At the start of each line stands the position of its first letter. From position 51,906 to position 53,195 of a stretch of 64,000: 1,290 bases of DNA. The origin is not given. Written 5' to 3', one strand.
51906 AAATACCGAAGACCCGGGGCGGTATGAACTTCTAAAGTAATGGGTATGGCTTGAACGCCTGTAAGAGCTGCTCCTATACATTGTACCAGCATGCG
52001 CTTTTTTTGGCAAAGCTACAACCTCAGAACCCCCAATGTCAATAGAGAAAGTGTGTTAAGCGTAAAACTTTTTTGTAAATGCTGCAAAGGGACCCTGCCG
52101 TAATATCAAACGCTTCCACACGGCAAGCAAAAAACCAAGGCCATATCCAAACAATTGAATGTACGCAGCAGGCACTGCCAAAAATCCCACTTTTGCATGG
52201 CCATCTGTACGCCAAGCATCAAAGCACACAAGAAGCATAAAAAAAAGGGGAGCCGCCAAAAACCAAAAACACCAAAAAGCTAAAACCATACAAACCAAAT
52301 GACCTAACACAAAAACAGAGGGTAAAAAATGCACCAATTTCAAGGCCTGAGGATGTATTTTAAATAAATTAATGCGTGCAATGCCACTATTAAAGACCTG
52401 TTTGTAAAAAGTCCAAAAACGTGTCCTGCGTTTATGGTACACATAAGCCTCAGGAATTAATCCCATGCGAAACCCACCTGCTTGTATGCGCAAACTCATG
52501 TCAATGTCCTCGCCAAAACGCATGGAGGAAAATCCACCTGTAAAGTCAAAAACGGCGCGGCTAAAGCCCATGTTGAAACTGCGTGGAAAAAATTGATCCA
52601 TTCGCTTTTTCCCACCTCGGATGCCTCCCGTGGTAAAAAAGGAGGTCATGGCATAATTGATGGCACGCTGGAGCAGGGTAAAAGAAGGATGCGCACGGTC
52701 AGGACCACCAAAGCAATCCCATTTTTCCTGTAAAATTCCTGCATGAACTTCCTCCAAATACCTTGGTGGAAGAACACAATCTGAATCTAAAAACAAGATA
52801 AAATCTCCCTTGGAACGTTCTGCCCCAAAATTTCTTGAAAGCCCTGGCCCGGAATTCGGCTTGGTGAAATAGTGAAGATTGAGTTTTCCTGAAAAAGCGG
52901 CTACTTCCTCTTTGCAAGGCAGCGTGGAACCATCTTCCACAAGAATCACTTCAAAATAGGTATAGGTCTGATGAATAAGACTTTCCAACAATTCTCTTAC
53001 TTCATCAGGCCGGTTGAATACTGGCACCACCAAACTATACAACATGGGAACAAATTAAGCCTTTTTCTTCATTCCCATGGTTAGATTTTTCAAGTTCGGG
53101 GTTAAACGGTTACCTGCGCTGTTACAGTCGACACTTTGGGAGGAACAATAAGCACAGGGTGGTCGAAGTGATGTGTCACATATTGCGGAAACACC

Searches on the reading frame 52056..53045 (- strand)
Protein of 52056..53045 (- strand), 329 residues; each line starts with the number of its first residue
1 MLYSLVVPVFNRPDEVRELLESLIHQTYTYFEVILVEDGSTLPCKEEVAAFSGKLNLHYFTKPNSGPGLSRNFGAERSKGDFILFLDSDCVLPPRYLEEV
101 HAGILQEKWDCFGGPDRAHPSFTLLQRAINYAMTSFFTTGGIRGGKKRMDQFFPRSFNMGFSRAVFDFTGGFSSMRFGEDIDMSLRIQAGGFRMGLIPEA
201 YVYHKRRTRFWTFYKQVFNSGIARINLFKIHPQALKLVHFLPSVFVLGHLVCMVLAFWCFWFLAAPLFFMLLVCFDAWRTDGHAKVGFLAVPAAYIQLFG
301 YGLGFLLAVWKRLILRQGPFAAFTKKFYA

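Call 63: search_protein_families(library=ncbifam, proteins=[window:52056-53045:-], max_evalue=1e-10)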
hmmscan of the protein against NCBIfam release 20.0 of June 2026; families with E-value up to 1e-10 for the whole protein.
window:52056-53045:- (329 aa): 7 families
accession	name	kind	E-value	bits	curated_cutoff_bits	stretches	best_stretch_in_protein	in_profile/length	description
TIGR03965.1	mycofact_glyco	equivalog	7.4e-32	110.8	280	1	4-256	77-331/467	mycofactocin biosynthesis glycosyltransferase MftF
NF041875.1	EPS_EpsD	equivalog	1.4e-31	110.2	370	1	4-238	2-241/325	exopolysaccharide biosynthesis glycosyltransferase EpsD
TIGR04283.1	glyco_like_mftF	equivalog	2.5e-19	69.7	182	1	4-226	2-207/221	TIGR04283 family arsenosugar biosynthesis glycosyltransferase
NF007482.0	PRK10073.1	equivalog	3.4e-15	55.9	423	1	3-99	8-105/334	glycosyltransferase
TIGR03937.1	PgaC_IcaA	equivalog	1.8e-14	53.5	422.3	1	4-270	48-314/407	poly-beta-1,6-N-acetyl-D-glucosamine synthase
NF038299.1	EPS_HpsN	equivalog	4e-14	52.3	425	1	3-108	3-109/317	hormogonium polysaccharide biosynthesis glycosyltransferase HpsN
NF047683.1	TeichurnBiosyTuaG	equivalog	1.8e-11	44.2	400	1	3-98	8-105/252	teichuronic acid biosynthesis protein TuaG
